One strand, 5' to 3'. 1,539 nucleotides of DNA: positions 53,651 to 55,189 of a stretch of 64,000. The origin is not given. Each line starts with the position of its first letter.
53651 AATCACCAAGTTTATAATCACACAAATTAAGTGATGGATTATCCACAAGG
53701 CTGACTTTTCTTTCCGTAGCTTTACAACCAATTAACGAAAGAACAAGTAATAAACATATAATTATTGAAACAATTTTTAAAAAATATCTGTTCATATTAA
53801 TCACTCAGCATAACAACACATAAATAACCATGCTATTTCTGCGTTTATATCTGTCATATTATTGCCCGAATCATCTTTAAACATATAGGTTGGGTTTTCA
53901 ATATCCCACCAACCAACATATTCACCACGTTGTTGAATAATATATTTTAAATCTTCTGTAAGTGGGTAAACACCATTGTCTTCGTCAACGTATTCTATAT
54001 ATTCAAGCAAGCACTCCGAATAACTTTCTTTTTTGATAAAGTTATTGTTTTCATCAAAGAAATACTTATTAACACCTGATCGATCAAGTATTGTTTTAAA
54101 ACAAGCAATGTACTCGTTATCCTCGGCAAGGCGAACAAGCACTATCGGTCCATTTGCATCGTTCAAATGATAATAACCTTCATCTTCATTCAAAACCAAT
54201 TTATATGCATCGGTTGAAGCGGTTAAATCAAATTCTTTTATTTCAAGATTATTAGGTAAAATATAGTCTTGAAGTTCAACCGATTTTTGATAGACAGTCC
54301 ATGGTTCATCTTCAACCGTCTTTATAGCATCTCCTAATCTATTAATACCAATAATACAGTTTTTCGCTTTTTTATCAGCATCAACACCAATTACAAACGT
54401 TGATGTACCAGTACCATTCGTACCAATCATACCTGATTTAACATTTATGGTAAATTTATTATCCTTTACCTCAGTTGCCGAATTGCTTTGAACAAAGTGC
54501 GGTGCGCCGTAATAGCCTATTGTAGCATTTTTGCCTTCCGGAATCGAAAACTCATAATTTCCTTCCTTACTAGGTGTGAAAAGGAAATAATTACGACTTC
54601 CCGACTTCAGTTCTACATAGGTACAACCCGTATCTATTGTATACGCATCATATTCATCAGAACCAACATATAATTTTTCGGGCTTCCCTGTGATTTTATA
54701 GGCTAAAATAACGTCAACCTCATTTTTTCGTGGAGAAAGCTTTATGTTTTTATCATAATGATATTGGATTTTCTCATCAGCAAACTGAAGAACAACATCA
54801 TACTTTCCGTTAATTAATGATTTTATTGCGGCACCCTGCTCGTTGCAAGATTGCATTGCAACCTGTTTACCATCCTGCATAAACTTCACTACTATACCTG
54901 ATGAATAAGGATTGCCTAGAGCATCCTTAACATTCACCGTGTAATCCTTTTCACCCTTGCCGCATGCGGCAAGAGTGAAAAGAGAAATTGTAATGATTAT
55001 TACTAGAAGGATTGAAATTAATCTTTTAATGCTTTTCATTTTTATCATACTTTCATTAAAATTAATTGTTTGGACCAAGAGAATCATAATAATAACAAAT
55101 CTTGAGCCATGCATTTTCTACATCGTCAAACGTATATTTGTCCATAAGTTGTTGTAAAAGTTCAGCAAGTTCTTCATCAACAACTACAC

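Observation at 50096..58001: Six-gene operon of secreted modular proteins built around TlpA-type thioredoxins: candidate undescribed extracytoplasmic redox and surface system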

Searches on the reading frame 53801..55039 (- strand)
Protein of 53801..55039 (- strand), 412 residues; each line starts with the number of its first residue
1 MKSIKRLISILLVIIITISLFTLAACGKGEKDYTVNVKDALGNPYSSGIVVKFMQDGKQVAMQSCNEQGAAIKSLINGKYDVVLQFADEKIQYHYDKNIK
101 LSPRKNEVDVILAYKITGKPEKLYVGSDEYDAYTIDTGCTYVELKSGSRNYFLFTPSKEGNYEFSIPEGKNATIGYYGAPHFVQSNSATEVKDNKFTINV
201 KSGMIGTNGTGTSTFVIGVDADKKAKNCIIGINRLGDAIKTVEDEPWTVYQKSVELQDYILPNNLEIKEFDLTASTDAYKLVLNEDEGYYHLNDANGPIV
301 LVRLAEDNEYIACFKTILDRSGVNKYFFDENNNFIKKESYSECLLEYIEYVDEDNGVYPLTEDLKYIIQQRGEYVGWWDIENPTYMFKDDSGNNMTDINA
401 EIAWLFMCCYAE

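Call 3: search_protein_families(library=pfam, proteins=[window:53801-55039:-], max_evalue=0.01)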
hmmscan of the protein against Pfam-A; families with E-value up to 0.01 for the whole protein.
window:53801-55039:- (412 aa): 1 family
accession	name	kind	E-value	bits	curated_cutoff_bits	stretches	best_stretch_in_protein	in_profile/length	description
PF09134.16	Invasin_D3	-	0.004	18.1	33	0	20-71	11-63/98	Invasin, domain 3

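Call 4: search_protein_families(library=ncbifam, proteins=[window:53801-55039:-], max_evalue=0.01)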
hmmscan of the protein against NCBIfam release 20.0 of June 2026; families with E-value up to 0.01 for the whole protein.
window:53801-55039:- (412 aa): 0 families

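Call 6: find_homologous_proteins(query=window:53801-55039:-)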
Query window:53801-55039:- (412 aa): 1724 proteins with E <= 0.001 among 4256 candidates; the best 120 are listed.
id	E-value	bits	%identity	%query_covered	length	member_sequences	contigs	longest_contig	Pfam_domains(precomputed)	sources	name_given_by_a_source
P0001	2.2e-277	937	100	100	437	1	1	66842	-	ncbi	-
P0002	5.3e-243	824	86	96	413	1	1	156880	-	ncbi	-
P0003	5.3e-243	824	86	96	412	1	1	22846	-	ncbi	-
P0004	3.0e-240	815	84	100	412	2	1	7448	-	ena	-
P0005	2.5e-239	812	83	100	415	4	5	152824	-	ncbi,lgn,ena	-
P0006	2.1e-237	806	83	100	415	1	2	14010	-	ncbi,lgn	-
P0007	4.9e-237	804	83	100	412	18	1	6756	-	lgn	-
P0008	5.0e-237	804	82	100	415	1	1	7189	-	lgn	-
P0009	8.1e-236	800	84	100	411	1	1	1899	-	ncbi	-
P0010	6.9e-235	797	82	100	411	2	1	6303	-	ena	-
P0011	7.9e-235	797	82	100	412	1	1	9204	-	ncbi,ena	-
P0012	8.7e-235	797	82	100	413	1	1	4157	-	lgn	-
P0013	9.3e-235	797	82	100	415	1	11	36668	-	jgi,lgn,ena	-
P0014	1.6e-234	796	82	100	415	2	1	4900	-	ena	-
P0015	5.1e-234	794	82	100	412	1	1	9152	-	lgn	-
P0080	4.4e-176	604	64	100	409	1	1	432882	-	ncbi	-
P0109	2.7e-169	581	62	100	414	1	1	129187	-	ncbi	-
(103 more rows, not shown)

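Call 7: find_encoding_contigs(protein=P0080, flank=10000, max_places=2)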
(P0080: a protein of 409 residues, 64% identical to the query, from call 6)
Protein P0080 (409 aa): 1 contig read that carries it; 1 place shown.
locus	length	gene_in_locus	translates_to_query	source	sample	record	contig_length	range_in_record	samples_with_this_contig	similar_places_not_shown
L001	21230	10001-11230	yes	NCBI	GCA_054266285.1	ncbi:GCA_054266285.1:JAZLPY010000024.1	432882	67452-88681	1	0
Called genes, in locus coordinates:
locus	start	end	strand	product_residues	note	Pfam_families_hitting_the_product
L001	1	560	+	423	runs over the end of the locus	PF00278:Orn_DAP_Arg_deC, PF02784:Orn_Arg_deC_N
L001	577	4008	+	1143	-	PF02811:PHP, PF07733:DNA_pol3_alpha, PF17657:DNA_pol3_finger, PF14579:HHH_6, PF01336:tRNA_anti-codon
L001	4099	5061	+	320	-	PF00365:PFK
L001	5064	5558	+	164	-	PF13238:AAA_18, PF01202:SKI, PF13207:AAA_17 (weak)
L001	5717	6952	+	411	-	PF13180:PDZ_2, PF17820:PDZ_6, PF05580:Peptidase_S55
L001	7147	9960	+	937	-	PF00578:AhpC-TSA, PF08534:Redoxin, PF13905:Thioredoxin_8 (weak)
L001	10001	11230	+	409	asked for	-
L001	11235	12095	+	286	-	PF17802:SpaA (weak), PF00578:AhpC-TSA, PF08534:Redoxin, PF13098:Thioredoxin_2 (weak), PF13905:Thioredoxin_8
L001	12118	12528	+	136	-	-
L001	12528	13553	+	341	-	-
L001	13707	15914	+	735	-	-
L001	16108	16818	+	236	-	PF08795:DUF1796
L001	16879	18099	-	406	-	PF00871:Acetate_kinase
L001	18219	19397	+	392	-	PF01467:CTP_transf_like, PF05636:HIGH_NTase1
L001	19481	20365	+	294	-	PF01418:HTH_6, PF01380:SIS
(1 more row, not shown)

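Call 8: find_encoding_contigs(protein=P0109, flank=10000, max_places=2)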
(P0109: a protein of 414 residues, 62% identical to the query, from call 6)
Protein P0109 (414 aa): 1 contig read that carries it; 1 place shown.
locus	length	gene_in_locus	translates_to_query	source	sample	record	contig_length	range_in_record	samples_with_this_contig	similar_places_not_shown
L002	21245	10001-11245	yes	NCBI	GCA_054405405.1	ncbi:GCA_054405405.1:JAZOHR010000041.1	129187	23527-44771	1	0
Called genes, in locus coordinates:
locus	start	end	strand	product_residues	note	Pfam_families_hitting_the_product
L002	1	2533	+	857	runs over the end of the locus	PF00496:SBP_bac_5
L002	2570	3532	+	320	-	PF00528:BPD_transp_1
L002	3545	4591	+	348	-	PF12911:OppC_N, PF00528:BPD_transp_1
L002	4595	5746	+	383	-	PF00005:ABC_tran, PF08352:oligo_HPY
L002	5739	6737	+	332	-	PF00005:ABC_tran, PF13304:AAA_21 (faint), PF08352:oligo_HPY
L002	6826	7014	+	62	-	-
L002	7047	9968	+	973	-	PF00578:AhpC-TSA, PF08534:Redoxin, PF13905:Thioredoxin_8 (weak)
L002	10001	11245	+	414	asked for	-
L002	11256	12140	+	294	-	PF00578:AhpC-TSA, PF08534:Redoxin, PF00085:Thioredoxin (faint), PF13905:Thioredoxin_8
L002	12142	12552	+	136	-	-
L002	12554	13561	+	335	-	-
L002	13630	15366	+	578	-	-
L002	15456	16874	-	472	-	-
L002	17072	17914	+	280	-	-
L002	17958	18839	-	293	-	PF13180:PDZ_2 (weak), PF17820:PDZ_6 (weak), PF05580:Peptidase_S55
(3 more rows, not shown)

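Call 20: search_solved_structures(query=A1, max_evalue=1)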
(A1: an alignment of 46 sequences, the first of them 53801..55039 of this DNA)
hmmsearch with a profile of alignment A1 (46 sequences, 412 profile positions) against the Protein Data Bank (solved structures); distinct sequences matched with E-value up to 1: 6.
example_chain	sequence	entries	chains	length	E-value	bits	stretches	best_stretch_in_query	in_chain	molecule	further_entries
6vcc_A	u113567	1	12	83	0.034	16.2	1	286-340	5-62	Segment polarity protein dishevelled homolog DVL-2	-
6iw3_A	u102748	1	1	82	0.043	15.9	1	287-340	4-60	Segment polarity protein dishevelled homolog DVL-2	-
9asx_C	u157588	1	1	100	0.054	15.5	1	242-308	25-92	Extracellular Adherence Protein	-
4wip_A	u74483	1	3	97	0.08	15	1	285-340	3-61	Segment polarity protein dishevelled homolog DVL-2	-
6jck_B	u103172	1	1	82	0.12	14.3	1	287-332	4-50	Segment polarity protein dishevelled homolog DVL-2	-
4obi_A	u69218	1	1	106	0.16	13.9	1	262-313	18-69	Uncharacterized protein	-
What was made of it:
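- On Any described family, for the shared ~170-aa C-domain: calls 3, 4 and 20 give no significant hit.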

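Call 21: find_related_loci(query=A1, collection=genome_contigs, flank=10000)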
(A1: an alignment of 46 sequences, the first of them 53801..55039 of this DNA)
Query A1 (412 aa) in genome_contigs; peptide patterns used: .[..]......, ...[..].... (x = any residue, [..] = any of these).
186 stretches matched a pattern; 121 encode a relative of the query (tblastn E <= 1e-3); the best 80 are kept; 80 distinct loci.
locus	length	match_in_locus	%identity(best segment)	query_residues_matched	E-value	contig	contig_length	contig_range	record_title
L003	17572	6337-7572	83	1-412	0e+0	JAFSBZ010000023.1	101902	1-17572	MAG: Clostridia bacterium isolate RGIG3004 Goat_Rectum-3__c482979, whole genome shotgun sequence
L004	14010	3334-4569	83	1-412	0e+0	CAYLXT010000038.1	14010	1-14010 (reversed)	MAG TPA_asm: uncultured Ruminococcus sp. isolate SRP315200_co1_270 genome assembly, contig: NODE_9052_length_14010_cov_2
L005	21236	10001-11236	83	1-412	0e+0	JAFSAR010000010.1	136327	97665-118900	MAG: Clostridia bacterium isolate RGIG2970 Goat_Rectum-1__c430652, whole genome shotgun sequence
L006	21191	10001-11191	86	16-412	0e+0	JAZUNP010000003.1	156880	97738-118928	MAG: Acutalibacteraceae bacterium isolate T1900044885_TS20190351.MAGScoT_cleanbin_000014 SGB_3222_k141_194284, whole gen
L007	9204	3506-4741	82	1-412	0e+0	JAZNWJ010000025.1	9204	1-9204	MAG: Acutalibacteraceae bacterium isolate T1900044784_TS20190250.MAGScoT_cleanbin_000027 SGB_2600_k141_2430907, whole ge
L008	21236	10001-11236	82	1-412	0e+0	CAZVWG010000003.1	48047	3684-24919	MAG TPA_asm: uncultured Ruminococcus sp. isolate SRP315200_co1_370 genome assembly, contig: NODE_768_length_48047_cov_28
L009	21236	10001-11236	82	1-412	0e+0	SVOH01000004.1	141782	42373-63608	MAG: Oscillospiraceae bacterium isolate SIG560 NODE_567_length_141782_cov_2.268879, whole genome shotgun sequence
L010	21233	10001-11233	82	1-412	0e+0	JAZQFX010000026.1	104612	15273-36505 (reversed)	MAG: Acutalibacteraceae bacterium isolate T1900044632_TS20190098.MAGScoT_cleanbin_000004 SGB_1063_k141_1378043, whole ge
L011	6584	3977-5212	81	1-412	0e+0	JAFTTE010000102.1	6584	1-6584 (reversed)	MAG: Clostridia bacterium isolate RGIG4127 Roe_deer_Colon-1__c471137, whole genome shotgun sequence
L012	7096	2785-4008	79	1-412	0e+0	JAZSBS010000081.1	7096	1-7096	MAG: Acutalibacteraceae bacterium isolate T1900044926_TS20190392.MAGScoT_cleanbin_000021 SGB_3380_k141_1498155, whole ge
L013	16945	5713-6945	77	1-412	0e+0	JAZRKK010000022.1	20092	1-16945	MAG: Acutalibacteraceae bacterium isolate T1900045446_YK20190137.MAGScoT_cleanbin_000021 SGB_7162_k141_3009863, whole ge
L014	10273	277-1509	77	1-412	0e+0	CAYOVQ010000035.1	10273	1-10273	MAG TPA_asm: uncultured Ruminococcus sp. isolate SRP315200_co2_497 genome assembly, contig: NODE_9279_length_10273_cov_2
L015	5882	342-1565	77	1-412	0e+0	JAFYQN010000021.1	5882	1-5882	MAG: Clostridia bacterium isolate RGIG7330 Water_buffalos_Cecum-4__c65894, whole genome shotgun sequence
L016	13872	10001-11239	68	1-412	0e+0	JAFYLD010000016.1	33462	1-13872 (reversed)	MAG: Clostridia bacterium isolate RGIG7190 Water_buffalos_Cecum-1__c349679, whole genome shotgun sequence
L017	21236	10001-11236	66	1-412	0e+0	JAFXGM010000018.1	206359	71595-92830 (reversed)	MAG: Clostridia bacterium isolate RGIG6394 Sheep_Rectum-5__c352016, whole genome shotgun sequence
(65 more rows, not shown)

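Call 23: predict_structure(alignment_id=A1)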
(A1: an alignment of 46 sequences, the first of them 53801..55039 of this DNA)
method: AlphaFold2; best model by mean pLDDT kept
length: 412 residues; sequences in the alignment: 46
mean_pLDDT: 84.7   pTM: 0.56
mean pLDDT of the five models: 84.7, 83.9, 83.4, 83.3, 82.5
residues with pLDDT >= 90: 194; 70-90: 170; 50-70: 38; < 50: 10
segments of 3 or more residues with pLDDT < 50: 22-27, 208-210
pLDDT, mean of each block of 10 residues (from residue 1): 68 69 52 95 90 94 93 94 91 93 95 92 88 95 95 91 91 89 77 87 62 85 94 85 61 81 90 91 92 95 83 68 71 75 80 90 87 80 83 88 91 93
secondary structure, 60 per line:
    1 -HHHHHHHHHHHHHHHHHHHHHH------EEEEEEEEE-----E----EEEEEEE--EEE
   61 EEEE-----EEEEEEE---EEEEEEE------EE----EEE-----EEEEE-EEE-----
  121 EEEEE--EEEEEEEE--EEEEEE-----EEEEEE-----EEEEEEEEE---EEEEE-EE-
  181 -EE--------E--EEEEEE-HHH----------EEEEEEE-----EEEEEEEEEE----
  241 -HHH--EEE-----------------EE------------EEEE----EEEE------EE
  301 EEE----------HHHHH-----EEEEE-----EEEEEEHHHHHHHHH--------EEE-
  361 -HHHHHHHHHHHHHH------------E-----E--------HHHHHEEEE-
elements in order: H2-23 E30-38 E49-55 E58-64 E70-76 E80-86 E99-101 E107-111 E113-115 E121-125 E128-135 E138-143 E149-154 E160-168 E172-176 E195-200 E215-221 E227-236 E247-249 E281-284 E289-292 E299-303 H314-318 E324-328 E334-339 H340-348 E357-359 H362-375 H403-407 E408-411
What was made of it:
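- Checked: The AF2 model agrees (call 23).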

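Call 24: search_protein_representatives(alignment_id=A1)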
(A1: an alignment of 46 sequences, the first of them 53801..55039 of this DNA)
Query: 46 sequences, 412 profile positions. Proteins with E-value up to 0.001 (for the whole library): 923; up to 1e-10: 570; up to 1e-30: 342. The best 150 are listed.
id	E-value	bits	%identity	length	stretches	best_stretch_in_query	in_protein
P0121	3.5e-188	642.0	-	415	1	4-411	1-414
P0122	6.0e-182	621.5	-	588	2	1-408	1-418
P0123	5.2e-162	555.8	-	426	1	1-411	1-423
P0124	2.6e-152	523.9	-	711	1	27-411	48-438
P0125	2.3e-148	510.9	-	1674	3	32-410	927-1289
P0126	6.9e-148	509.3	-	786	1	25-411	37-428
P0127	3.6e-146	503.6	-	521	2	29-411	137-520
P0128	6.5e-145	499.5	-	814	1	25-411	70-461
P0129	1.2e-141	488.7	-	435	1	29-411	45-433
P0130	2.1e-139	481.3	-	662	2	1-411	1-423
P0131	7.2e-137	473.0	-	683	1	25-412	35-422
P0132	1.4e-136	472.1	-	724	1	28-412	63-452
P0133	5.5e-133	460.2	-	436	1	29-412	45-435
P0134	5.0e-132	457.1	-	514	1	32-412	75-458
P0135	6.9e-132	456.6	-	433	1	7-411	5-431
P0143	1.7e-121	422.4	-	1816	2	29-411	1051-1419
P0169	2.1e-92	326.5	-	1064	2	31-411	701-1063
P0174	1.6e-89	317.0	-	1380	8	16-411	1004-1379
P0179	1.9e-86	306.9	-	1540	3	19-411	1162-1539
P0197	7.5e-80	285.2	-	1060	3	31-411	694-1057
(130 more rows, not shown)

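Call 28: search_protein_families(library=pfam, proteins=[P0125, P0143, P0174, P0169, P0179, P0124, P0128], max_evalue=0.001)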
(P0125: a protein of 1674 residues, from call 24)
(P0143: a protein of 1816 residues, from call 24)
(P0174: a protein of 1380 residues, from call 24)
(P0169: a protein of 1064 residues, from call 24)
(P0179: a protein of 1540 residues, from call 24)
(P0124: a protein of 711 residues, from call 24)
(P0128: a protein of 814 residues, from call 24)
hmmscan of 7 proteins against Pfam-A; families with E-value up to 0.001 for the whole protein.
P0125 (1674 aa): 8 families
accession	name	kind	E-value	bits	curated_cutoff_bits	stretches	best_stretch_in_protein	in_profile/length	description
PF02369.22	Big_1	-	4.8e-16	59.1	34.9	1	522-576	18-68/93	Bacterial Ig-like domain (group 1)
PF13620.12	CarboxypepD_reg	-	5.4e-11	43.1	32.3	0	527-600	4-71/82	Carboxypeptidase regulatory-like domain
PF08534.16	Redoxin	-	7.1e-06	26.3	26.6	1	146-263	6-136/148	Redoxin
PF09134.16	Invasin_D3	-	9.9e-05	23.2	33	0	620-665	25-68/98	Invasin, domain 3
PF16371.11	MetallophosN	-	0.00029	21.4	35.6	0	623-677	3-56/77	N terminal of Calcineurin-like phosphoesterase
PF24547.1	DUF7601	-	0.00048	21.1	27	0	618-672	21-77/116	Domain of unknown function (DUF7601)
PF13905.12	Thioredoxin_8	-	0.00077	20.2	27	0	169-255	2-94/94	Thioredoxin-like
PF17789.7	MG4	-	0.00083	20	24.7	0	524-574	17-60/95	Macroglobulin domain MG4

P0143 (1816 aa): 6 families
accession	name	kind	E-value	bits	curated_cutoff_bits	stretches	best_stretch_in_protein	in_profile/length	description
PF02369.22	Big_1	-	2.4e-14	53.6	34.9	0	1054-1100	20-70/93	Bacterial Ig-like domain (group 1)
PF13620.12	CarboxypepD_reg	-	3.4e-14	53.4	32.3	3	743-788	4-56/82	Carboxypeptidase regulatory-like domain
PF00578.27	AhpC-TSA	-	4.5e-14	52.9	26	1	144-259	2-122/124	AhpC/TSA family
PF08534.16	Redoxin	-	9.3e-12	45.4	26.6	1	144-267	3-137/148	Redoxin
PF17789.7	MG4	-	2.9e-06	27.9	24.7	0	1055-1102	18-66/95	Macroglobulin domain MG4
PF13905.12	Thioredoxin_8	-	0.00073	20.3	27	0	170-258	2-94/94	Thioredoxin-like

P0174 (1380 aa): 21 families
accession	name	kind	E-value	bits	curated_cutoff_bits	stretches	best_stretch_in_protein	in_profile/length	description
PF13620.12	CarboxypepD_reg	-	8.4e-38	129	32.3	5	767-838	4-77/82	Carboxypeptidase regulatory-like domain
PF02369.22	Big_1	-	7e-35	119.5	34.9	4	851-908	19-83/93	Bacterial Ig-like domain (group 1)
PF17802.7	SpaA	-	3.3e-24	85.3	23.1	2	765-839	3-86/91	Prealbumin-like fold domain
PF17210.9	SdrD_B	-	9.3e-19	68.1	29.7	2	771-823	18-72/112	SdrD B-like domain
PF24025.1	Ig_DR_A0283-like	-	1.2e-17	64.5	27.1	0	763-820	7-67/102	DR_A0283-like, Ig-like domain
PF00578.27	AhpC-TSA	-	3.2e-17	63.1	26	1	132-246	2-121/124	AhpC/TSA family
PF08534.16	Redoxin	-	2.2e-15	57.2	26.6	1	131-252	2-134/148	Redoxin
PF17789.7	MG4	-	3.5e-15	56.4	24.7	0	764-815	17-71/95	Macroglobulin domain MG4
PF09134.16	Invasin_D3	-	4.4e-12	46.8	33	1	765-813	24-78/98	Invasin, domain 3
PF11974.14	bMG3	-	2.6e-10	40.6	34.9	0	772-807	23-59/103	Bacterial alpha-2-macroglobulin MG3 domain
PF16640.11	Big_3_5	-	3e-10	41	35.5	1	1018-1087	13-84/88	Bacterial Ig-like domain (group 3)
PF16842.11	RRM_occluded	-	1.9e-07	31.3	30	0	690-731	27-68/79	Occluded RNA-recognition motif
PF05688.17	BIg21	-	4.8e-07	30.7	27.4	0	511-594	4-91/109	Bacterial Immunoglobulin-like 21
PF21834.1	DUF6894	-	2.3e-06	28.1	24.1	0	935-953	50-68/69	Domain of unknown function (DUF6894)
PF16371.11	MetallophosN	-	2.4e-06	28.1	35.6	0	793-829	21-57/77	N terminal of Calcineurin-like phosphoesterase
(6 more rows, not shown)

P0169 (1064 aa): 10 families
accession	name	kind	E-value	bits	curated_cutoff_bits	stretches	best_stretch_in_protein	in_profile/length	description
PF02369.22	Big_1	-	3.3e-13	50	34.9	1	697-746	15-68/93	Bacterial Ig-like domain (group 1)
PF00578.27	AhpC-TSA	-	1.4e-12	48.1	26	1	146-262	1-122/124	AhpC/TSA family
PF13620.12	CarboxypepD_reg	-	6e-11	43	32.3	1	534-601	5-74/82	Carboxypeptidase regulatory-like domain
PF08534.16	Redoxin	-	7.7e-08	32.7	26.6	1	145-270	1-137/148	Redoxin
PF17789.7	MG4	-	3.6e-07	30.8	24.7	0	534-571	21-59/95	Macroglobulin domain MG4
PF11974.14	bMG3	-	7.7e-07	29.5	34.9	0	711-745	24-59/103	Bacterial alpha-2-macroglobulin MG3 domain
PF13905.12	Thioredoxin_8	-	9.5e-07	29.5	27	1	173-259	2-92/94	Thioredoxin-like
PF17802.7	SpaA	-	2.5e-06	28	23.1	1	536-608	8-88/91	Prealbumin-like fold domain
PF24025.1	Ig_DR_A0283-like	-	6.6e-06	26.8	27.1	0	616-674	8-76/102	DR_A0283-like, Ig-like domain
PF17210.9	SdrD_B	-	7.2e-06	26.6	29.7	1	536-593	17-76/112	SdrD B-like domain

P0179 (1540 aa): 17 families
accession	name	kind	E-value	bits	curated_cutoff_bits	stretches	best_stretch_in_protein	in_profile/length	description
PF13620.12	CarboxypepD_reg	-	2.8e-46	156.2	32.3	7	696-767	4-82/82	Carboxypeptidase regulatory-like domain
PF16371.11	MetallophosN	-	1.5e-32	112.1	35.6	2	699-749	3-53/77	N terminal of Calcineurin-like phosphoesterase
PF02369.22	Big_1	-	1.1e-30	106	34.9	1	692-753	19-92/93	Bacterial Ig-like domain (group 1)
PF17802.7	SpaA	-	1.9e-16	60.4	23.1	0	697-767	6-88/91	Prealbumin-like fold domain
PF23194.1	NOMO_5th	-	6.2e-16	59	27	0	1117-1154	33-71/89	NOMO fifth transthyretin-like domain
PF08534.16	Redoxin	-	2.3e-14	53.9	26.6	1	146-270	2-137/148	Redoxin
PF00578.27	AhpC-TSA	-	8.5e-14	52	26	1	147-261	2-121/124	AhpC/TSA family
PF17210.9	SdrD_B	-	1.4e-13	51.5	29.7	0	537-601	18-84/112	SdrD B-like domain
PF24107.1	DUF7382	-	5.7e-12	45.8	27.4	0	1095-1123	23-51/65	Domain of unknown function (DUF7382)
PF17789.7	MG4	-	3.2e-10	40.5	24.7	0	616-665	18-73/95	Macroglobulin domain MG4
PF15976.11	CooC_C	-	1.4e-09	38.3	29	0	760-812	7-59/93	CS1-pili formation C-terminal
PF05688.17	BIg21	-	2.9e-09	37.9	27.4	0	1009-1065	2-66/109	Bacterial Immunoglobulin-like 21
PF24025.1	Ig_DR_A0283-like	-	9e-07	29.6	27.1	0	49-102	7-59/102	DR_A0283-like, Ig-like domain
PF01835.25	MG2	-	2.6e-06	28.1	32.8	0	929-983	15-70/96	MG2 domain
PF14524.12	Wzt_C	-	7.6e-05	23.2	30.4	0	527-606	47-131/143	Wzt C-terminal domain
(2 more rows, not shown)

P0124 (711 aa): 1 family
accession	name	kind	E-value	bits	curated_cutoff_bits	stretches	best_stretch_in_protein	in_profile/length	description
PF01105.29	EMP24_GP25L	-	0.00052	20.6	25.9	0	612-696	2-86/182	emp24/gp25L/p24 family/GOLD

P0128 (814 aa): 1 family
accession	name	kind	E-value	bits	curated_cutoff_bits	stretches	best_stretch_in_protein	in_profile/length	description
PF02095.21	Extensin_1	-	0.00075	19.8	105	0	475-601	4-131/171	Extensin-like protein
